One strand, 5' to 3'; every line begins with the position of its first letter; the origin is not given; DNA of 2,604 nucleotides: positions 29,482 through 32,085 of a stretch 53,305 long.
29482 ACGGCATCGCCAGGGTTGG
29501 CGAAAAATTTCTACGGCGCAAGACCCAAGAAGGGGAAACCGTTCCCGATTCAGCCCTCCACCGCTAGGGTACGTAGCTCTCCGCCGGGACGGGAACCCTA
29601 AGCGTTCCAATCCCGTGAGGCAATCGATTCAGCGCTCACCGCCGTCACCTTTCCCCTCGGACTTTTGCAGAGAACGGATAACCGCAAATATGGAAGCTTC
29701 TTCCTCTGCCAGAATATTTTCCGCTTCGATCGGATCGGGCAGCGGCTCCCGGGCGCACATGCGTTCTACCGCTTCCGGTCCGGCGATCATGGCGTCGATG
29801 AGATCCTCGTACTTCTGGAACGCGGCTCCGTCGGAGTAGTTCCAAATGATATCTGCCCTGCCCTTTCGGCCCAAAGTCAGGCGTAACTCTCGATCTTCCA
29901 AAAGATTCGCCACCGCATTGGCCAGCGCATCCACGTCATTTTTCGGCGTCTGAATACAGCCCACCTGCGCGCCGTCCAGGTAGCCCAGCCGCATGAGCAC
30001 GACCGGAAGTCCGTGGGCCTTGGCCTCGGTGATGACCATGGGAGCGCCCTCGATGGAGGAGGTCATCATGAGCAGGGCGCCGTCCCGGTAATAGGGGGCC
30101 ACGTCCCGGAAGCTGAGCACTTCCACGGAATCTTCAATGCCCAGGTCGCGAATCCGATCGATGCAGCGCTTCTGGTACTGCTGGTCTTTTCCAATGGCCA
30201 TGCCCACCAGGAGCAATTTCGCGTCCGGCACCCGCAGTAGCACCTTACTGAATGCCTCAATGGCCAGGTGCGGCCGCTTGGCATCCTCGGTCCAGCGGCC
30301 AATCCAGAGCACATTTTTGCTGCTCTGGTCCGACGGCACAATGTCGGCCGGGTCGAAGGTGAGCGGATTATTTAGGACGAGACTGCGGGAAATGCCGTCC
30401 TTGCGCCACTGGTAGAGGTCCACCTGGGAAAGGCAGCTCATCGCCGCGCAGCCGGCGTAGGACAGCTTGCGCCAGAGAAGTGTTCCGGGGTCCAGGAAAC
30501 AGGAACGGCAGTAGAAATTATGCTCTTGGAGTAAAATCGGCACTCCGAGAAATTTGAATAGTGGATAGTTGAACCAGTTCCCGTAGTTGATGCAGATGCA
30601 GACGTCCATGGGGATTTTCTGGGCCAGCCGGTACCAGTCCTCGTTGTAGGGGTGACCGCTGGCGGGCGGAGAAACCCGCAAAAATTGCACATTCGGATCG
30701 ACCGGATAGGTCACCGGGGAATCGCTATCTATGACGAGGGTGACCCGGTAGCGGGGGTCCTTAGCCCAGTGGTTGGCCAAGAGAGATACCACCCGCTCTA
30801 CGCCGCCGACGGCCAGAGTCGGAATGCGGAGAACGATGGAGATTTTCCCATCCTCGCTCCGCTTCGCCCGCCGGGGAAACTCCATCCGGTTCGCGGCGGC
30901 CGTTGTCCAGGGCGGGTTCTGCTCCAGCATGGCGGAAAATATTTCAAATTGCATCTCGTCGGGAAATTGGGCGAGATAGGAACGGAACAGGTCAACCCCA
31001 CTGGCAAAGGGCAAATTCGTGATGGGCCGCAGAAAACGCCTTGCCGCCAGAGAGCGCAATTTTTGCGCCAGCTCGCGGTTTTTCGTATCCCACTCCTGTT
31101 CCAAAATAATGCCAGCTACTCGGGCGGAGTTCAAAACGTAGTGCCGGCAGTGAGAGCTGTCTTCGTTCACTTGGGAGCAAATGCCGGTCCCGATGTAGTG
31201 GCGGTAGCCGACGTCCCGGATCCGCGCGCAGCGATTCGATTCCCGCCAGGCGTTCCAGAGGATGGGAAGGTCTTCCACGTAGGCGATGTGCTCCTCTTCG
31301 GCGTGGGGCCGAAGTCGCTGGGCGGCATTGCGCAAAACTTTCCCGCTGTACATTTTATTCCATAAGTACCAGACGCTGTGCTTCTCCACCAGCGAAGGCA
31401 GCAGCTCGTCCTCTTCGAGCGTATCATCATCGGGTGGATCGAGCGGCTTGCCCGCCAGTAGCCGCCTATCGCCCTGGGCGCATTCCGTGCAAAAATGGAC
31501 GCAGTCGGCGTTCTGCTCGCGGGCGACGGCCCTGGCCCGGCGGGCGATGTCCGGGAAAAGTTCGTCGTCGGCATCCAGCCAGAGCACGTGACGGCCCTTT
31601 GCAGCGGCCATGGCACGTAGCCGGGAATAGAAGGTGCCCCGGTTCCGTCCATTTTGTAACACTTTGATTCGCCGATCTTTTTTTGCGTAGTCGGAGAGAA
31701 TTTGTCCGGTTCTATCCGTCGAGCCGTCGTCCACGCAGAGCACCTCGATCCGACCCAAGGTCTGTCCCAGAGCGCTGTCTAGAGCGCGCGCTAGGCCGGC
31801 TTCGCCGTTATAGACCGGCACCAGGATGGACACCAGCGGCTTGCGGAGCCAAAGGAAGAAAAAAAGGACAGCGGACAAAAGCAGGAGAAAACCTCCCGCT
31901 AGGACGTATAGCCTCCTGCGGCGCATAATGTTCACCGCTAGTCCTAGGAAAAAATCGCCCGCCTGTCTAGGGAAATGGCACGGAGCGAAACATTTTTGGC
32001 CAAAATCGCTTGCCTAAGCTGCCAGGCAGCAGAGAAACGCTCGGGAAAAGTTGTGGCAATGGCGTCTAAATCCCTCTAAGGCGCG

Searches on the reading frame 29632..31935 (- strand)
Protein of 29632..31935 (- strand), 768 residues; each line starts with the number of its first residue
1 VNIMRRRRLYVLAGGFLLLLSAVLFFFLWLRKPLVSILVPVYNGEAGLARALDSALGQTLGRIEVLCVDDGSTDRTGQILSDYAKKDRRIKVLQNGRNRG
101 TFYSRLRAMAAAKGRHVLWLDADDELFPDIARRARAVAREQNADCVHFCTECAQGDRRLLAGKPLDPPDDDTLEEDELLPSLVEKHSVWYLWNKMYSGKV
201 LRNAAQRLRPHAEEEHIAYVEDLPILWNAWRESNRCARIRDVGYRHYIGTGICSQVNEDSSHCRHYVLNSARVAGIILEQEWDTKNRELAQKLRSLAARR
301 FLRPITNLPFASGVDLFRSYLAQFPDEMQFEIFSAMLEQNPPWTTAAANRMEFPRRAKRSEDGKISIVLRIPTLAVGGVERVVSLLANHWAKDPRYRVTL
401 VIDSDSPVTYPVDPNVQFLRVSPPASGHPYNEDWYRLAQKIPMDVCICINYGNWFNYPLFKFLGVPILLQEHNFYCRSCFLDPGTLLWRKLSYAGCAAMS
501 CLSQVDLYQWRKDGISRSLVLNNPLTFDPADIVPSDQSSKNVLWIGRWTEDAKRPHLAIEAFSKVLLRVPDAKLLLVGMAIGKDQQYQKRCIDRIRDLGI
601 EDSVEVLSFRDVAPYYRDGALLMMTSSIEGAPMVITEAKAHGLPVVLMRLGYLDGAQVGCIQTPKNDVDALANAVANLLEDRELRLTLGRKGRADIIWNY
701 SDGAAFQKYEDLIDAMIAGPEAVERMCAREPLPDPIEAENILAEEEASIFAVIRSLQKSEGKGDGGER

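Call 56: search_protein_families(library=pfam, proteins=[window:29632-31935:-], max_evalue=0.0001)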
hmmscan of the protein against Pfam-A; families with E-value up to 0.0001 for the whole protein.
window:29632-31935:- (768 aa): 6 families
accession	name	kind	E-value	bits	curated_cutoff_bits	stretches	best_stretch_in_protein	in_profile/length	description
PF00535.33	Glycos_transf_2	-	1.1e-30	107.2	23.3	1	36-158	1-123/168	Glycosyl transferase family 2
PF13692.12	Glyco_trans_1_4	-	4.5e-22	79.3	27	1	540-681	2-142/142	Glycosyl transferases group 1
PF00534.26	Glycos_transf_1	-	1.7e-20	73.7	26.4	1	536-694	12-171/172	Glycosyl transferases group 1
PF13641.12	Glyco_tranf_2_3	-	1.5e-07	32.1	27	1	35-157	3-130/230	Glycosyltransferase like family 2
PF20706.3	GT4-conflict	-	2.2e-07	30.7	26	1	530-647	188-310/385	Family 4 Glycosyltransferase in conflict systems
PF13439.12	Glyco_transf_4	-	3.2e-06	27.7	28.5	0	376-517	1-156/170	Glycosyltransferase Family 4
